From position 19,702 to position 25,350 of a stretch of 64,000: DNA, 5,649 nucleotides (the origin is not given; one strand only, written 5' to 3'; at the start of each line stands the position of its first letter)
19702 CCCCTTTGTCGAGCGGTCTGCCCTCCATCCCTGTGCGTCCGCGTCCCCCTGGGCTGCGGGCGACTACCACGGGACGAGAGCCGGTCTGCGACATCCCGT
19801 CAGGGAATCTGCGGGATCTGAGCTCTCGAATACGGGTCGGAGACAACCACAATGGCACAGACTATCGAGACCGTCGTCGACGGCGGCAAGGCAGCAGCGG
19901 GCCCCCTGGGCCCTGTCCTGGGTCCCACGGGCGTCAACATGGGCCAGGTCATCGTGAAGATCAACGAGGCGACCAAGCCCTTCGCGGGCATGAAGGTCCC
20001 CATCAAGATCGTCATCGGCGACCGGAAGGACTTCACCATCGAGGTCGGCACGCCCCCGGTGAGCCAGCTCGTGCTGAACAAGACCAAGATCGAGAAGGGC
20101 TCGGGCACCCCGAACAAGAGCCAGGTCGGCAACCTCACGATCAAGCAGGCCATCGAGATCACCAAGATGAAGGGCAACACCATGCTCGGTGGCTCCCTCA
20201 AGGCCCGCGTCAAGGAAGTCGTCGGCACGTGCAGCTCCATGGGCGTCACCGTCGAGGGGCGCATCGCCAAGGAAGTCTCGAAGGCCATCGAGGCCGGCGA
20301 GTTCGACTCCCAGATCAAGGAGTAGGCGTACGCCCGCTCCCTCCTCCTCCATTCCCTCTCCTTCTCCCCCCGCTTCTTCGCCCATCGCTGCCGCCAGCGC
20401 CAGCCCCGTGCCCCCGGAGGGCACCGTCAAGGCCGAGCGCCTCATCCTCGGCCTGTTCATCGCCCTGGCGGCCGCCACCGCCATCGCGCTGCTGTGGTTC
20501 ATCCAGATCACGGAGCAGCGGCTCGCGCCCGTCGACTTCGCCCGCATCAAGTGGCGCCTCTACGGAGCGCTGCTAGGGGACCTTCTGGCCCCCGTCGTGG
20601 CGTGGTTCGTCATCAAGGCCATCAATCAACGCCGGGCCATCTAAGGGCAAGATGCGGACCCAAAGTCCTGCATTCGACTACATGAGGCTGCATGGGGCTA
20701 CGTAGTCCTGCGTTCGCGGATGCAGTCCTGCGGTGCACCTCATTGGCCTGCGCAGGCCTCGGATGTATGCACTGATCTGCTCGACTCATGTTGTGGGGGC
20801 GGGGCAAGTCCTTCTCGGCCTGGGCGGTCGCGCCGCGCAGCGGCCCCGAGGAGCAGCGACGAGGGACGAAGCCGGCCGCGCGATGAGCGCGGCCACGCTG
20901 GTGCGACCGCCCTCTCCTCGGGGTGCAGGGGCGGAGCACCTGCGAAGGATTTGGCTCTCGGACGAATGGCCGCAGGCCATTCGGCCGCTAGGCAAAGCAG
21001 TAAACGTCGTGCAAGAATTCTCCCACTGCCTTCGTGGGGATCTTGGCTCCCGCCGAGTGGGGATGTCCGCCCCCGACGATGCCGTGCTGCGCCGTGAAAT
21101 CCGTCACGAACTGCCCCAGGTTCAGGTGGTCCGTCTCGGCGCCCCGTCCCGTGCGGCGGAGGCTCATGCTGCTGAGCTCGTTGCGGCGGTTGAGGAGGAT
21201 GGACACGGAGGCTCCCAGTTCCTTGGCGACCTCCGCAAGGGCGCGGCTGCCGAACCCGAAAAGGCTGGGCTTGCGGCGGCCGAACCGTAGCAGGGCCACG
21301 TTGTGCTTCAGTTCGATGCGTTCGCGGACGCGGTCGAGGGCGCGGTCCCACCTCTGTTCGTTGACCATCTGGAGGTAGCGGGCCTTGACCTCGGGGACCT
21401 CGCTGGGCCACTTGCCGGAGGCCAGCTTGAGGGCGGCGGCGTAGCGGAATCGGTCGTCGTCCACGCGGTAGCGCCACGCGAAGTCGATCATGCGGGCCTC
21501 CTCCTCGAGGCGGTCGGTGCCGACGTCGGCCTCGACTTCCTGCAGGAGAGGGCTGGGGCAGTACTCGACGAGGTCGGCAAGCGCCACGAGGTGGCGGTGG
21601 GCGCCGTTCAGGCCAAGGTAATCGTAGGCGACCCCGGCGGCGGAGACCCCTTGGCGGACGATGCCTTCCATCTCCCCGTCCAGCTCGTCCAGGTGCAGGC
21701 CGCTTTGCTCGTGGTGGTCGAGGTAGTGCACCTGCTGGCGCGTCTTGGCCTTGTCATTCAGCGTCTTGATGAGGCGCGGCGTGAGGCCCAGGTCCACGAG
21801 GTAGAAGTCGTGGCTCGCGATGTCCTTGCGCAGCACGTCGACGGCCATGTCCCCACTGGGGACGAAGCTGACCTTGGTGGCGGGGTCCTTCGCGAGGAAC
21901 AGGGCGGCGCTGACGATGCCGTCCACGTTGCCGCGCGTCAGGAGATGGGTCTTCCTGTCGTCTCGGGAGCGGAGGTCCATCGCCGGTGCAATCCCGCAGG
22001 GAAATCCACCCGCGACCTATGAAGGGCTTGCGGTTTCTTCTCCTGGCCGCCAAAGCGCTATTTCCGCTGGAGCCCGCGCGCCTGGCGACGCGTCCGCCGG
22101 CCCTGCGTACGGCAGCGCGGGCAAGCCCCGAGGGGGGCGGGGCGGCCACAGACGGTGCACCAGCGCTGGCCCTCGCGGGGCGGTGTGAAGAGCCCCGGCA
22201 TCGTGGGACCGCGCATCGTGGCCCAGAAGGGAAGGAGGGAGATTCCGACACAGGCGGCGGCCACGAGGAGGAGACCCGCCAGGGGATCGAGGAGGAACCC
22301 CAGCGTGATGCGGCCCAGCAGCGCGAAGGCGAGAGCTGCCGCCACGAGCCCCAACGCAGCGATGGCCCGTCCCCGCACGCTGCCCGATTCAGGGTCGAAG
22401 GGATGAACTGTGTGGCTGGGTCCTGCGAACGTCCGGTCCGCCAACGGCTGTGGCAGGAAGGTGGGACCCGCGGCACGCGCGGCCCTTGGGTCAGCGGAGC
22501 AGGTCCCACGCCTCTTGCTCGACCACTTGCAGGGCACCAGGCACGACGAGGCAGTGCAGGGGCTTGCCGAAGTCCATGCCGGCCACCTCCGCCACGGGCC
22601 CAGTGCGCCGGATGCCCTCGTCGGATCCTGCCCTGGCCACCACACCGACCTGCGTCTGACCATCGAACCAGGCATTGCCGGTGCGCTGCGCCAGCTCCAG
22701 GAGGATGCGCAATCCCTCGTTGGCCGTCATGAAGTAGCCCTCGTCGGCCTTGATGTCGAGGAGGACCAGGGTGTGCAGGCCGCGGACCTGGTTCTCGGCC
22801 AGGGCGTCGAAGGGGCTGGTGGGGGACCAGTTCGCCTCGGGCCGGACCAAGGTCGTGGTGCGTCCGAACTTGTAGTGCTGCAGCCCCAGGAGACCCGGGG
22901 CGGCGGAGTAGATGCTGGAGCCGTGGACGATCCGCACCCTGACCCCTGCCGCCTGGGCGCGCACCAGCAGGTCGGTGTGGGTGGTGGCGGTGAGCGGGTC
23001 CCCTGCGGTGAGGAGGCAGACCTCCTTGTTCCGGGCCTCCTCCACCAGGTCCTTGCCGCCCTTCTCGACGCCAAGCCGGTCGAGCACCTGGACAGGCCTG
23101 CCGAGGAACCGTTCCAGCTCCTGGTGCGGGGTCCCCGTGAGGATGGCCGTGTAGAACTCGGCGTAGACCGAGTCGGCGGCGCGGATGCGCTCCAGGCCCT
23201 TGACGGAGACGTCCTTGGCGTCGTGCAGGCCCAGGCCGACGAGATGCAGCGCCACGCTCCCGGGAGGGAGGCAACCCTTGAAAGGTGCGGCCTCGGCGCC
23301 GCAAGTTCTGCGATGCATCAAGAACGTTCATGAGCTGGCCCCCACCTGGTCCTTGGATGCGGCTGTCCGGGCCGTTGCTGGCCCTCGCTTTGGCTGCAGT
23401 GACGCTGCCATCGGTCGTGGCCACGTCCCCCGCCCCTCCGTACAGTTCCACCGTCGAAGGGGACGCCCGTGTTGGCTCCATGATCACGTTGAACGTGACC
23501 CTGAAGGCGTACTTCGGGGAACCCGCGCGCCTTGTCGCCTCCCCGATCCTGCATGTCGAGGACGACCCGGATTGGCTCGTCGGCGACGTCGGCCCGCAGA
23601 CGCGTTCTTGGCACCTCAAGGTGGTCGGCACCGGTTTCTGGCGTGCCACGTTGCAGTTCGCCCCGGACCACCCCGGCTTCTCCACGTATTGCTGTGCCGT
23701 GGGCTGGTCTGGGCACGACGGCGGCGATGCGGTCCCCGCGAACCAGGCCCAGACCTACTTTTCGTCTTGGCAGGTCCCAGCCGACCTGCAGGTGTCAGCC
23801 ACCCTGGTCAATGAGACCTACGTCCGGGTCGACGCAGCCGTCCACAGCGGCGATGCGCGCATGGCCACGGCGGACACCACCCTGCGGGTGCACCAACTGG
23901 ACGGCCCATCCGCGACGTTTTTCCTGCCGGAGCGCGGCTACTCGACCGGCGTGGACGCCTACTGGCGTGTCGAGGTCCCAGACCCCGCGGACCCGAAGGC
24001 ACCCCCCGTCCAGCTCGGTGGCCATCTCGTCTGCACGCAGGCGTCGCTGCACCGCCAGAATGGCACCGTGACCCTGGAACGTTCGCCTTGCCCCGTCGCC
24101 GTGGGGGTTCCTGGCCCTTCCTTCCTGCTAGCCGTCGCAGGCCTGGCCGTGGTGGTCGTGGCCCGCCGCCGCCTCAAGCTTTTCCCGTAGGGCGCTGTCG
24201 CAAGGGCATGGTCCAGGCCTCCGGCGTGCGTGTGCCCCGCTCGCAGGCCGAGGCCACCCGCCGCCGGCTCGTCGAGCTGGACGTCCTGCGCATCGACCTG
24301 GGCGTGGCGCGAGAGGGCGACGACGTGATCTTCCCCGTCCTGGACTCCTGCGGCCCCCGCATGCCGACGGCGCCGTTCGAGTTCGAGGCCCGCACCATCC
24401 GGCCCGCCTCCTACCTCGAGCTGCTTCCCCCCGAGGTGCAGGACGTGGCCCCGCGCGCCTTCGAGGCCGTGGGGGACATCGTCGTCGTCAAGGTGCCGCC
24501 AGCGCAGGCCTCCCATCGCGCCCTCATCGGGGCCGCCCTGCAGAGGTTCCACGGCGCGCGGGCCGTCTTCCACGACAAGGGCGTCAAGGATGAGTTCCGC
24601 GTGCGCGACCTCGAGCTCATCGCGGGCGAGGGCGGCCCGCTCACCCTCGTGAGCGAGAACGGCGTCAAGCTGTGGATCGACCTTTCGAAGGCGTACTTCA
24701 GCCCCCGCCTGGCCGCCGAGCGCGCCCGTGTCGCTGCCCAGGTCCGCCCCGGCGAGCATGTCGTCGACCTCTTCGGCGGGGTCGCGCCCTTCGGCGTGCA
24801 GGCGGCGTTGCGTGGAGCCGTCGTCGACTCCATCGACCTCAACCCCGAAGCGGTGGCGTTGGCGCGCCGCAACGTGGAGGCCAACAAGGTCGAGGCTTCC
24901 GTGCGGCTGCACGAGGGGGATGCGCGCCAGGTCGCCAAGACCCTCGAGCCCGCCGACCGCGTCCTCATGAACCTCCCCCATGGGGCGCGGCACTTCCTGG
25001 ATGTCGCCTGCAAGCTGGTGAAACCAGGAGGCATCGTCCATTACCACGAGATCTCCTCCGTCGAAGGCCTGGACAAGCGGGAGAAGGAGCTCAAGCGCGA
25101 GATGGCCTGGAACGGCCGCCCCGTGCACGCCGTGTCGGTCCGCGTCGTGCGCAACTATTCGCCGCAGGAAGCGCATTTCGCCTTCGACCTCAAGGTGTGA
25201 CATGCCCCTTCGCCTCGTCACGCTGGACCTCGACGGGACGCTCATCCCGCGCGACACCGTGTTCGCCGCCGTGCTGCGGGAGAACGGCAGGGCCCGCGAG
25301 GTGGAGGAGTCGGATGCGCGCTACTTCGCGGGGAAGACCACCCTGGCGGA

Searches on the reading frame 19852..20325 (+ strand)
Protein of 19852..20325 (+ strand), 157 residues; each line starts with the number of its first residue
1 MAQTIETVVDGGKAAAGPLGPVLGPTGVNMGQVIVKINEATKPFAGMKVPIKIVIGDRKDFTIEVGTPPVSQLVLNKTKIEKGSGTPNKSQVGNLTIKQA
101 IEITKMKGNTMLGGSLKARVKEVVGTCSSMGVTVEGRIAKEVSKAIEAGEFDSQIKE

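Call 55: search_protein_families(library=pfam, proteins=[window:19852-20325:+], max_evalue=0.001)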
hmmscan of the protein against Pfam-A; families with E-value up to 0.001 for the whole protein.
window:19852-20325:+ (157 aa): 2 families
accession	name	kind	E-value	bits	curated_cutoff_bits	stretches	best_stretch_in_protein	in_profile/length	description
PF00298.24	Ribosomal_L11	-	3.7e-21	75.8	21.4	1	67-134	2-69/69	Ribosomal protein L11, RNA binding domain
PF03946.19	Ribosomal_L11_N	-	5.6e-17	61.7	32.9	1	5-59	1-57/58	Ribosomal protein L11, N-terminal domain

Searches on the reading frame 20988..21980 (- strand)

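Call 55: search_protein_families(library=pfam, proteins=[window:20988-21980:-], max_evalue=0.001)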
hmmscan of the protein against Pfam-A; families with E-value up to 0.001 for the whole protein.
window:20988-21980:- (330 aa): 1 family
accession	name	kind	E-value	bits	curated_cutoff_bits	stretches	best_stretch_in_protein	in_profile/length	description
PF02272.25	DHHA1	-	1.2e-06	29.4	25.9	1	247-325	21-95/102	DHHA1 domain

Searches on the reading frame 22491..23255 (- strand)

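Call 55: search_protein_families(library=pfam, proteins=[window:22491-23255:-], max_evalue=0.001)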
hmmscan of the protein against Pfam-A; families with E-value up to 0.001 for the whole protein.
window:22491-23255:- (254 aa): 1 family
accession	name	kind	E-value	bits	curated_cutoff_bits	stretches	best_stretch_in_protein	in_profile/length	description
PF00590.25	TP_methylase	-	2e-22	80.6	27.8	1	3-224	2-211/212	Tetrapyrrole (Corrin/Porphyrin) Methylases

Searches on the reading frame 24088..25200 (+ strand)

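Call 11: search_protein_families(library=pfam, proteins=[window:24088-25200:+], max_evalue=0.01)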
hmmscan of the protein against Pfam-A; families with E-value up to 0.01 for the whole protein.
window:24088-25200:+ (370 aa): 13 families
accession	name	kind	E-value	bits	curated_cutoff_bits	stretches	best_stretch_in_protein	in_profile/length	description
PF02475.24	TRM5-TYW2_MTfase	-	3.6e-40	138.1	28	1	186-324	1-140/164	TRM5/TYW2 methyltransferase domain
PF25133.1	TYW2_N_2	-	4.6e-17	62.3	27.7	1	113-182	9-78/79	TYW2 N-terminal domain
PF18093.7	Trm5_N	-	8.1e-09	35.6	22.7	1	46-88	1-43/47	tRNA methyltransferase 5 N-terminal domain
PF13578.12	Methyltransf_24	-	1.2e-06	29.7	26.3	1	245-322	25-105/105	Methyltransferase domain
PF13649.12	Methyltransf_25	-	1.7e-06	29.1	27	1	225-315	1-97/97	Methyltransferase domain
PF03602.21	Cons_hypoth95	-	3.6e-06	27.2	24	1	221-326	41-151/182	Conserved hypothetical protein 95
PF06325.19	PrmA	-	6.6e-06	26.3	22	1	217-317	157-256/296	Ribosomal protein L11 methyltransferase (PrmA)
PF13847.12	Methyltransf_31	-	8.4e-06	26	27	1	221-336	3-126/145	Methyltransferase domain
PF05175.20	MTS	-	8.7e-06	25.9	23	1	221-300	31-110/170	Methyltransferase small domain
PF09445.16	Methyltransf_15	-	1.9e-05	24.7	22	1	223-301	2-84/165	RNA cap guanine-N2 methyltransferase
PF01170.24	UPF0020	-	0.0002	21.5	22.3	1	242-301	75-134/197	RMKL-like, methyltransferase domain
PF02005.22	TRM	-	0.0004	20.1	27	1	250-337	81-170/376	N2,N2-dimethylguanosine tRNA methyltransferase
PF08241.18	Methyltransf_11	-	0.0057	17.7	21.2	0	240-317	15-93/95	Methyltransferase domain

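Call 12: search_protein_families(library=ncbifam, proteins=[window:24088-25200:+], max_evalue=0.01)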
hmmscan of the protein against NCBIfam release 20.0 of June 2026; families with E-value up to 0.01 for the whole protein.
window:24088-25200:+ (370 aa): 33 families (the best 25 are shown)
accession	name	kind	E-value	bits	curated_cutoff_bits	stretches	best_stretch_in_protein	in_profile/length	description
NF047730.1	tRNAMtaseTrm5b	equivalog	1.9e-66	224.5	600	1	46-370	3-329/330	tRNA (guanine(37)-N1)-methyltransferase Trm5b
NF047732.1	tRNAMtaseTrm5bMeth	equivalog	1e-51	176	500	1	122-370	96-336/337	tRNA (guanine(37)-N1)-methyltransferase Trm5b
NF047728.1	tRNAMtaseTaw22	equivalog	1.4e-38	132.9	550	1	45-365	2-330/336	tRNA (guanine(37)-N1)/4-demethylwyosine(37)-methyltransferase Taw22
NF047729.1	tRNAMtaseTaw21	equivalog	3.8e-34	118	400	1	125-369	7-249/250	tRNA 4-demethylwyosine(37)-methyltransferase Taw21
NF047823.1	tRNAwyosTaw2Pyroc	equivalog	3.2e-28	98.9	550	1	112-370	17-275/277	tRNA(Phe) (4-demethylwyosine(37)-C(7)) aminocarboxypropyltransferase Taw2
NF047824.1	tRNAwyosineTaw2Meth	equivalog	2.4e-23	83.1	350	1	126-369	3-242/245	tRNA(Phe) (4-demethylwyosine(37)-C(7)) aminocarboxypropyltransferase Taw2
NF043040.1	corrin_prot_MT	hypoth_equivalog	1.2e-10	41.2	180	1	208-316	27-144/216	corrinoid protein-associated methyltransferase CpaM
NF001556.0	PRK00377.1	equivalog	1.7e-07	31.2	238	1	217-320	36-144/198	cobalt-precorrin-6Y C(15)-methyltransferase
TIGR00479.1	rumA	equivalog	4e-07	29.2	183.55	1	211-310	283-387/432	23S rRNA (uracil(1939)-C(5))-methyltransferase RlmD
TIGR01177.1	TIGR01177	hypoth_equivalog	1.3e-05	24.7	316.55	1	205-300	167-260/330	TIGR01177 family methyltransferase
NF001790.0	PRK00517.3-3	equivalog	1.8e-05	24.3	269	1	215-296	116-199/262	50S ribosomal protein L11 methyltransferase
NF011529.0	PRK14968.1-3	equivalog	1.9e-05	24.2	162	1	220-282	33-94/198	putative methyltransferase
TIGR00406.1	prmA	equivalog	3.8e-05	23.3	183.15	1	219-317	157-255/288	50S ribosomal protein L11 methyltransferase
NF002909.0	PRK03522.2-1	equivalog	4.5e-05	22.8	553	1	216-295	228-306/374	23S rRNA (uracil(747)-C(5))-methyltransferase RlmC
NF008264.0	PRK11036.1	equivalog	5.5e-05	22.7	366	1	224-317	47-145/261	tRNA uridine 5-oxyacetic acid(34) methyltransferase CmoM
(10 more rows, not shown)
